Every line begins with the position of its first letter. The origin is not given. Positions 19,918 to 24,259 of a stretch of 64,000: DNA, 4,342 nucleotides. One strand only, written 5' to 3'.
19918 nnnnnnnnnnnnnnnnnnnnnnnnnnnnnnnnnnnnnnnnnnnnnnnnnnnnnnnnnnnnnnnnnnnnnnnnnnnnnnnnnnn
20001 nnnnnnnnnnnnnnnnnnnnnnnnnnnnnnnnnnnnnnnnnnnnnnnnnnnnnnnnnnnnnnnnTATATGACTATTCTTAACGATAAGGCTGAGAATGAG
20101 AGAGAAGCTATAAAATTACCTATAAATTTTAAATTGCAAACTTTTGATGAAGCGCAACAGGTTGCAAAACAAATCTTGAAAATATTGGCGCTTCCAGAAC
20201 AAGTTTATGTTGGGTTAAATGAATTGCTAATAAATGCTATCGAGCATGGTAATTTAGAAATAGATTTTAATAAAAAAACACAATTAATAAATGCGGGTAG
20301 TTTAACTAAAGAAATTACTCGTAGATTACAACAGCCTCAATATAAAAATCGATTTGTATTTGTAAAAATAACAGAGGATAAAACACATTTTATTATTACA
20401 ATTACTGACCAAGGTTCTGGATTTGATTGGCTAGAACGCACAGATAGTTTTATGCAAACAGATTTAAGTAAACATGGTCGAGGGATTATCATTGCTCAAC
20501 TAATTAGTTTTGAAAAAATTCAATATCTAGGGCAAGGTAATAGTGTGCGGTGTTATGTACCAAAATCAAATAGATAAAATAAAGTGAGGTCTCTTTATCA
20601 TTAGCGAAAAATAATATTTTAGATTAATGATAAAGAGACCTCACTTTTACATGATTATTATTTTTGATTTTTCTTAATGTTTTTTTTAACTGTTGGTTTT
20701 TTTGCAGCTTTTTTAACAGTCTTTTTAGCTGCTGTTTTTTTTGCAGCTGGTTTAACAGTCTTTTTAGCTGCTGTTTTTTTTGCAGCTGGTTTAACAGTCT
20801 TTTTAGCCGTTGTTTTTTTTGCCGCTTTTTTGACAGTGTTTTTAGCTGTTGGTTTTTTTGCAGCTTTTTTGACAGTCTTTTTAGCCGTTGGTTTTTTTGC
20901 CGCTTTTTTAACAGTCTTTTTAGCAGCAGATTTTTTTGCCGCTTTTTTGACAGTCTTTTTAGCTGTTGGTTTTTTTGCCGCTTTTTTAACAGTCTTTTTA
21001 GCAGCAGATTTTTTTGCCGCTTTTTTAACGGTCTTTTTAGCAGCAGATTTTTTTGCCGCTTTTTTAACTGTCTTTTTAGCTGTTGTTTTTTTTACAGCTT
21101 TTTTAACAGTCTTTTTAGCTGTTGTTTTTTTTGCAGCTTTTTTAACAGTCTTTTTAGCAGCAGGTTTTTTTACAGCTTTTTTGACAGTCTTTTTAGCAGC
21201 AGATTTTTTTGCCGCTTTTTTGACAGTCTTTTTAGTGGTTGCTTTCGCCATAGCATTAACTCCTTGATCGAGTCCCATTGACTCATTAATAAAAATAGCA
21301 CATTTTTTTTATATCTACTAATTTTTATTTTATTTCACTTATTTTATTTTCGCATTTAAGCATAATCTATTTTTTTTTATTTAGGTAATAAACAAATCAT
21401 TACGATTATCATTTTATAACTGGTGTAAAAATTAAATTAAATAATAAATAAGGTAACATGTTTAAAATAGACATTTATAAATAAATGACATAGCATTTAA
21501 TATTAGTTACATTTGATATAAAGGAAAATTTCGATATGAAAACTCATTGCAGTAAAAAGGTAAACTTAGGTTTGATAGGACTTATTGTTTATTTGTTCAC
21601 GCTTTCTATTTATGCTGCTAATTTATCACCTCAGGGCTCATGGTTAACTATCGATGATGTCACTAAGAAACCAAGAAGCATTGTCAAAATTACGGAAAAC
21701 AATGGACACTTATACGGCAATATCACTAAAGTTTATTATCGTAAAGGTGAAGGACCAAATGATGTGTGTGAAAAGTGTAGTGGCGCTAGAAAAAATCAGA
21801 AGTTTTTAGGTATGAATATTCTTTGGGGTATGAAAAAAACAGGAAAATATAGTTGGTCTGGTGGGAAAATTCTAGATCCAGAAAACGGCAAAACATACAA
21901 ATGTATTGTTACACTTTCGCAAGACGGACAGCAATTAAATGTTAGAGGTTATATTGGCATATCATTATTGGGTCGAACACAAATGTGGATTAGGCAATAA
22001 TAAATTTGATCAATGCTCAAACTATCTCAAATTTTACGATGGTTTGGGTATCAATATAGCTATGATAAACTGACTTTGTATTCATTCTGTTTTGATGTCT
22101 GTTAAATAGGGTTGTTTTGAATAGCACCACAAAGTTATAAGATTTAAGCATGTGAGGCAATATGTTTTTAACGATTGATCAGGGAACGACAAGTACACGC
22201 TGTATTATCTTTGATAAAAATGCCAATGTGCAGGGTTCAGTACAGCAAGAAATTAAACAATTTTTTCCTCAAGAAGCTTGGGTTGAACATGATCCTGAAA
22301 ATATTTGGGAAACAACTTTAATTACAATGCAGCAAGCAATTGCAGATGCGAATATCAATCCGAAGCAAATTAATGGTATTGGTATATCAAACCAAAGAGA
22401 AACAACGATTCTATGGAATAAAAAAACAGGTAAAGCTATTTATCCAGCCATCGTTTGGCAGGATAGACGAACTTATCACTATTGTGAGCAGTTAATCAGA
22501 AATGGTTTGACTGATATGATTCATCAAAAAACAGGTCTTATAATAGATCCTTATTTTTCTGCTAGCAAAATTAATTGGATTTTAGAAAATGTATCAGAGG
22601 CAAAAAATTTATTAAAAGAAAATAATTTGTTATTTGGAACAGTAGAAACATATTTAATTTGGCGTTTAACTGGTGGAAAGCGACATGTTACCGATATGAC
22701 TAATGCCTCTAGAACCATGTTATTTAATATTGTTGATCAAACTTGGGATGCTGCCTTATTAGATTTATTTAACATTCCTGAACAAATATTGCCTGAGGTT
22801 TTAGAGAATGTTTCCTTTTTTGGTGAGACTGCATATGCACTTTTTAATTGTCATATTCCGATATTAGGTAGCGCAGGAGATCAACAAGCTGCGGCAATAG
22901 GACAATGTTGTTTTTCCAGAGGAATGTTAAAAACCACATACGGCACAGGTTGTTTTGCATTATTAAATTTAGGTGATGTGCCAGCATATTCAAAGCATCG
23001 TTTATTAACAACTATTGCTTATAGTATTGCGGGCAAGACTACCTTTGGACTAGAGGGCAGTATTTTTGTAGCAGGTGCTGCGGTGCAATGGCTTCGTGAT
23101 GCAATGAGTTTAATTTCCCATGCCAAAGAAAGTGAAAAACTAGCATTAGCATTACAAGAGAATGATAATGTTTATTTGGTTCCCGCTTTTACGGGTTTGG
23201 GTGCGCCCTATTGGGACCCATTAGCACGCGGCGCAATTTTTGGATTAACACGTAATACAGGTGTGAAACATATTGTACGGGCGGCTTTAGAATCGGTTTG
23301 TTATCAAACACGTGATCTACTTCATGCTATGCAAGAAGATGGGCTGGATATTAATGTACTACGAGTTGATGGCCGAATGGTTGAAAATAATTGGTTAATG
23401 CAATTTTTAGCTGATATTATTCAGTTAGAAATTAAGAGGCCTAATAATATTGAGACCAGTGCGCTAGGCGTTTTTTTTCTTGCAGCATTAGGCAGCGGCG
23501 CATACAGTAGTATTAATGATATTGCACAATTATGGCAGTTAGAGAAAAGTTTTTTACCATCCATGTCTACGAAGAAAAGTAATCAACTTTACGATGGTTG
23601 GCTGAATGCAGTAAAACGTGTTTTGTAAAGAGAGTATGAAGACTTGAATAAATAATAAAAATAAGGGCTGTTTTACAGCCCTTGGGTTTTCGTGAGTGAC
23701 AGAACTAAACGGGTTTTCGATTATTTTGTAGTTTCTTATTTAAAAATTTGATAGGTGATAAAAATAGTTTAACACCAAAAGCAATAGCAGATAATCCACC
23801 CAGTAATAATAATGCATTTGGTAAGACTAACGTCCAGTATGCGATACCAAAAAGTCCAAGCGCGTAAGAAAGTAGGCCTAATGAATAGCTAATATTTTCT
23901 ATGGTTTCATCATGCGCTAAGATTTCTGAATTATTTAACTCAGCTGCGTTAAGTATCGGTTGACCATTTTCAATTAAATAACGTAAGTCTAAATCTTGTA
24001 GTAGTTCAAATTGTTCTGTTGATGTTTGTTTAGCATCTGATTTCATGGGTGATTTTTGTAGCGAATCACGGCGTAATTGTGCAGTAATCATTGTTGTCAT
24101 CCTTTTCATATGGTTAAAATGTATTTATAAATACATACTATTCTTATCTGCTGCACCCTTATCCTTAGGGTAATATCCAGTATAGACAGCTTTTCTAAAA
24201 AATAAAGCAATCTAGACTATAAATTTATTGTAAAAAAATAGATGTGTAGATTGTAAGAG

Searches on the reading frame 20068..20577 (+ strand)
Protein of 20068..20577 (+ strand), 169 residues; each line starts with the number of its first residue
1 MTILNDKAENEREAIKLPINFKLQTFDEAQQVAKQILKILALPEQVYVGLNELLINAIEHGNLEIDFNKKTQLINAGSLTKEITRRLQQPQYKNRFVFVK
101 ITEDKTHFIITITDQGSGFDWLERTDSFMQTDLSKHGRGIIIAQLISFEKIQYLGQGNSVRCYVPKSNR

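Call 15: search_protein_families(library=pfam, proteins=[window:20068-20577:+], max_evalue=0.1)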
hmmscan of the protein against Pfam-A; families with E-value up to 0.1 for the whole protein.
window:20068-20577:+ (169 aa): 2 families
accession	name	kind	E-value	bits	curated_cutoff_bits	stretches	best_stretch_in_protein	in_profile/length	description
PF13581.12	HATPase_c_2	-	1.9e-08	34.8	27.4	1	44-161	30-124/127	Histidine kinase-like ATPase domain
PF02518.31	HATPase_c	-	0.00085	20.2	26.4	1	49-166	9-109/111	Histidine kinase-, DNA gyrase B-, and HSP90-like ATPase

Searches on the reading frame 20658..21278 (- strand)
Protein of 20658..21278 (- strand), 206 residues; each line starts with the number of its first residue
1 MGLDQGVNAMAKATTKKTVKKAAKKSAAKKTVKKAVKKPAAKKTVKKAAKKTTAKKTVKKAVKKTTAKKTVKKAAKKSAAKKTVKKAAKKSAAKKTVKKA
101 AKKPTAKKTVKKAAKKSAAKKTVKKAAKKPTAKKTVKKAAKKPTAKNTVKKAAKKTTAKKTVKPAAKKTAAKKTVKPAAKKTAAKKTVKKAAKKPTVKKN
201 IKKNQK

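Call 15: search_protein_families(library=pfam, proteins=[window:20658-21278:-], max_evalue=0.1)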
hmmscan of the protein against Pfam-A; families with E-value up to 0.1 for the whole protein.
window:20658-21278:- (206 aa): 1 family
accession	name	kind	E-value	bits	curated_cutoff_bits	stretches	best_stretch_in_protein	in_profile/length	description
PF07382.16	HC2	-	0.00077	20.1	40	0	163-204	7-52/194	Histone H1-like nucleoprotein HC2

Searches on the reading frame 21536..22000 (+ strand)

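Call 15: search_protein_families(library=pfam, proteins=[window:21536-22000:+], max_evalue=0.1)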
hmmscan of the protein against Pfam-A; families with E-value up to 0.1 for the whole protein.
window:21536-22000:+ (154 aa): 1 family
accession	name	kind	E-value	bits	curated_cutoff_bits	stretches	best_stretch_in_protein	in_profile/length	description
PF09917.15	DUF2147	-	3.9e-33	114.8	27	1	34-153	1-112/112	Uncharacterized protein conserved in bacteria (DUF2147)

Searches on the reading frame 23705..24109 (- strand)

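Call 15: search_protein_families(library=pfam, proteins=[window:23705-24109:-], max_evalue=0.1)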
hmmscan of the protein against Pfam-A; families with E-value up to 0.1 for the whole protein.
window:23705-24109:- (134 aa): 0 families

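Call 22: search_protein_families(library=ncbifam, proteins=[window:23705-24109:-], max_evalue=1)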
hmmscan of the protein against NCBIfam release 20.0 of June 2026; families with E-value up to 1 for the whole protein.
window:23705-24109:- (134 aa): 1 family
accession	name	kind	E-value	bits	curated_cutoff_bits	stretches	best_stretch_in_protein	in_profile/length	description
NF003393.0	PRK04561.1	equivalog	0.023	14.6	104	1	85-133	2-49/75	twin arginine translocase protein A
